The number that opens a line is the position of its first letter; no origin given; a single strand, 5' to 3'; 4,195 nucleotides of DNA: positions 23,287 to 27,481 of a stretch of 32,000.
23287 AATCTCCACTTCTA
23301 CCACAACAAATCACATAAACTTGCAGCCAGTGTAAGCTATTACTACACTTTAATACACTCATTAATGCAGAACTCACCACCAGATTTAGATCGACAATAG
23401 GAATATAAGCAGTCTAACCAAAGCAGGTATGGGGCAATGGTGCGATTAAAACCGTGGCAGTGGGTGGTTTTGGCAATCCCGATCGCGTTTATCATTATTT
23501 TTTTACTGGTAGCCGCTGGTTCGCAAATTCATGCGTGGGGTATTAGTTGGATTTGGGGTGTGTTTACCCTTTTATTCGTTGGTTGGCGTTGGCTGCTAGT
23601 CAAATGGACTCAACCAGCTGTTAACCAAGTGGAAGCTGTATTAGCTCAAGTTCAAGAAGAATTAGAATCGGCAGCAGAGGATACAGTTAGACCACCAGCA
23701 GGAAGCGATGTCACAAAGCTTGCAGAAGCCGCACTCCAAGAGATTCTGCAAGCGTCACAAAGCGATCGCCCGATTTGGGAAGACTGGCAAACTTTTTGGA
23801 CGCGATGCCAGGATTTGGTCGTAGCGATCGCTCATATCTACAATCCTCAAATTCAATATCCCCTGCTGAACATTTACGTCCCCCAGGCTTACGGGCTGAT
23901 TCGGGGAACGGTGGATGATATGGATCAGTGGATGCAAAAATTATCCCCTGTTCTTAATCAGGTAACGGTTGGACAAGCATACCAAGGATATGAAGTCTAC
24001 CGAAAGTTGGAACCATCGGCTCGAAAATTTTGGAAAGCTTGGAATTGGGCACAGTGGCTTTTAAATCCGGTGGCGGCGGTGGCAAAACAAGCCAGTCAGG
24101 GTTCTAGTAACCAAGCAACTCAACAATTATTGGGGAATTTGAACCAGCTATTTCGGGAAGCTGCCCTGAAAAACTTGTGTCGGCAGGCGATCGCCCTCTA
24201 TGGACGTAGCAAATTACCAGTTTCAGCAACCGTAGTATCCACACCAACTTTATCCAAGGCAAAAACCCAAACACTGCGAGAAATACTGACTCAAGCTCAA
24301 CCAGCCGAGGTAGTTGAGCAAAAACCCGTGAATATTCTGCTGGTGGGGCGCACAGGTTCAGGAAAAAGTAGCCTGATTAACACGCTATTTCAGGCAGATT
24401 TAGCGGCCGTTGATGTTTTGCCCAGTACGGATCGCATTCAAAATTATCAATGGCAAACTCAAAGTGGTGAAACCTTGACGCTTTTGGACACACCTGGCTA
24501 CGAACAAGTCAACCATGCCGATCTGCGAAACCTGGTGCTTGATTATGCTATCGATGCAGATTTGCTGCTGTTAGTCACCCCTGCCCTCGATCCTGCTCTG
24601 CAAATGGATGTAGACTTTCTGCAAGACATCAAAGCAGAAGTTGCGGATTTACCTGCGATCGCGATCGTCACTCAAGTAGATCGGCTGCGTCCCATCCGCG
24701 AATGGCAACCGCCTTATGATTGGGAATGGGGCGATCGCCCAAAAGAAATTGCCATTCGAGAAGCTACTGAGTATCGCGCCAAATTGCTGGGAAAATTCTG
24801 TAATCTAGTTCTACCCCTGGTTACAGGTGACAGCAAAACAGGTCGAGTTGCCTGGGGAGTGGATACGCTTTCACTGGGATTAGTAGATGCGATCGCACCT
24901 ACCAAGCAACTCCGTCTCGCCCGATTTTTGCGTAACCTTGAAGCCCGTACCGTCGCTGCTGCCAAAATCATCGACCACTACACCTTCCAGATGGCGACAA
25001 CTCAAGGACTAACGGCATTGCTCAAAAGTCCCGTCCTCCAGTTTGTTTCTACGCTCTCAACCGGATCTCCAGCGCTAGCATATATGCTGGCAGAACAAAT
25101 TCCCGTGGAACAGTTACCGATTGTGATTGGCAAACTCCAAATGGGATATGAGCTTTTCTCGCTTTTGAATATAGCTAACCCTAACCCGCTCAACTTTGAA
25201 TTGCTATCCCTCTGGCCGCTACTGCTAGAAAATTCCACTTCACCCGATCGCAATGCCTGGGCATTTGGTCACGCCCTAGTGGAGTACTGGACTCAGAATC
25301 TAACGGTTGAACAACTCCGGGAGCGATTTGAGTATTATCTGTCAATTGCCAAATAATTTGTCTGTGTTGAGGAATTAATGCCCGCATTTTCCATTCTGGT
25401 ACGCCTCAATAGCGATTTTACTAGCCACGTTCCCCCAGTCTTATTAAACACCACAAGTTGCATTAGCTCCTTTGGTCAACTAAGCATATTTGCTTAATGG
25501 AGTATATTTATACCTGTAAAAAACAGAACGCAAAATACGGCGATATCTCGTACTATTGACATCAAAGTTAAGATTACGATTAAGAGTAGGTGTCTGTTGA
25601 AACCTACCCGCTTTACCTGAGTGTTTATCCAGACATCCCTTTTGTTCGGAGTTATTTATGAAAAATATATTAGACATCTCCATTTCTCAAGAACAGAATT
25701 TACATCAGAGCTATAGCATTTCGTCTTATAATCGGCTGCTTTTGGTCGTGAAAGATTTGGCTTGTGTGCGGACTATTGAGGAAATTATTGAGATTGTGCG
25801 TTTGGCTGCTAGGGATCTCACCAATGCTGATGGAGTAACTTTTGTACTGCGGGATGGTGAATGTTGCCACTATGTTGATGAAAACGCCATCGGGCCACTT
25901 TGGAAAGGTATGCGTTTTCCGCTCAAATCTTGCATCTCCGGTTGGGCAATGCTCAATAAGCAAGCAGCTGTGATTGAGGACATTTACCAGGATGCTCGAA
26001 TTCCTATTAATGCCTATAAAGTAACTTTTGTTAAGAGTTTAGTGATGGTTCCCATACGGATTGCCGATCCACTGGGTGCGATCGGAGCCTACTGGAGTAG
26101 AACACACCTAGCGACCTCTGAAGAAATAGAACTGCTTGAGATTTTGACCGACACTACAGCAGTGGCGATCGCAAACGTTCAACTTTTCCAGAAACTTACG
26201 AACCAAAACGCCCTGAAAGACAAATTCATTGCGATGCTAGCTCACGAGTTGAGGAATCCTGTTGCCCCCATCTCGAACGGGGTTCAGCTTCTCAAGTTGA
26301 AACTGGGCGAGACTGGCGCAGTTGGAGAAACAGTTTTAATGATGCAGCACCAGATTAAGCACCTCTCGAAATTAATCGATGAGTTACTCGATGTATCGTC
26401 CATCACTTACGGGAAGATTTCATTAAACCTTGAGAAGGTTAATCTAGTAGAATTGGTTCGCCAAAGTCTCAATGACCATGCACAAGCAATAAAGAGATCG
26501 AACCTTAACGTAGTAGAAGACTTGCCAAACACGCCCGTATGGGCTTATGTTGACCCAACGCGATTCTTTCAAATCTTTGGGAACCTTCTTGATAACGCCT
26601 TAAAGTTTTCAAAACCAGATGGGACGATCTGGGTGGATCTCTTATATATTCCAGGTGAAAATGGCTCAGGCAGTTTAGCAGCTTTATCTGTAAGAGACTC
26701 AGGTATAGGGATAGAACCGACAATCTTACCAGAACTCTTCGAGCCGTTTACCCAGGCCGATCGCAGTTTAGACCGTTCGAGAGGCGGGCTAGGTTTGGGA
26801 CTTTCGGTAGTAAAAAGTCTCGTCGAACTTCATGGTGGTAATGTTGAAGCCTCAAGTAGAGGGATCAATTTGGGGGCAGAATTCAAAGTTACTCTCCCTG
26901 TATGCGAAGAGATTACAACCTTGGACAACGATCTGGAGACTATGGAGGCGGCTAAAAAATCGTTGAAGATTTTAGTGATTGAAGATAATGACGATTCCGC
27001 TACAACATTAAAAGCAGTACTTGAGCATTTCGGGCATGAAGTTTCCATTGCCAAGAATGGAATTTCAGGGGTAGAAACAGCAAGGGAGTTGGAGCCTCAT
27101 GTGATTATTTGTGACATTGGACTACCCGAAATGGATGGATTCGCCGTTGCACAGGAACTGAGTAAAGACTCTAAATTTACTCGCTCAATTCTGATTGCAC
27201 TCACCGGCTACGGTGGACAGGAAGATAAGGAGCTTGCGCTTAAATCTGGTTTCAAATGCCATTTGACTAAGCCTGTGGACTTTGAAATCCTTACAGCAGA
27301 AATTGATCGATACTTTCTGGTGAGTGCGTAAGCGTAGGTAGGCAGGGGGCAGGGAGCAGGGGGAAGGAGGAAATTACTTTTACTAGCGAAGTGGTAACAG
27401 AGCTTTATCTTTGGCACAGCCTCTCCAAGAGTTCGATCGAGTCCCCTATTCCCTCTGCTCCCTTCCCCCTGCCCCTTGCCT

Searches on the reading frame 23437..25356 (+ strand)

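Call 28: search_protein_families(library=pfam, proteins=[window:23437-25356:+], max_evalue=0.00001)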
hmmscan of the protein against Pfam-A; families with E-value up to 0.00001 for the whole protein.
window:23437-25356:+ (639 aa): 5 families
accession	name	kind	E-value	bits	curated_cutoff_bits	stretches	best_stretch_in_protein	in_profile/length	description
PF01926.29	MMR_HSR1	-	6.5e-13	49.2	21.9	1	300-406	2-106/113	50S ribosome-binding GTPase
PF00350.29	Dynamin_N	-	4.2e-12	46.8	27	0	343-400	99-155/168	Dynamin family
PF04548.22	AIG1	-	8.7e-07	28.9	27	1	299-357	2-61/212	AIG1 family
PF10662.15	PduV-EutP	-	6.5e-06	26.4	21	0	299-416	3-101/143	Ethanolamine utilisation - propanediol utilisation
PF00735.24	Septin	-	7.1e-06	25.9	26.2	0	298-361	5-79/280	Septin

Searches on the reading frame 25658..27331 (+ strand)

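Call 28: search_protein_families(library=pfam, proteins=[window:25658-27331:+], max_evalue=0.00001)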
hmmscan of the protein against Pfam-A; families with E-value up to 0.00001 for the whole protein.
window:25658-27331:+ (557 aa): 5 families
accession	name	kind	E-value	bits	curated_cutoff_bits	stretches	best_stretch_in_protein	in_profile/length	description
PF02518.31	HATPase_c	-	3.1e-25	89.2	26.4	1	299-415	2-109/111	Histidine kinase-, DNA gyrase B-, and HSP90-like ATPase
PF00072.30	Response_reg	-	2.8e-18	66.6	30.2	1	438-549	1-110/111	Response regulator receiver domain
PF00512.31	HisKA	-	2e-12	47.4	26.9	1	187-251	2-65/66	His Kinase A (phospho-acceptor) domain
PF13185.12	GAF_2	-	5.7e-11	43.2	28.6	1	38-172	2-136/136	GAF domain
PF01590.32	GAF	-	1.1e-07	32.9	22.4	1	40-171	2-133/133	GAF domain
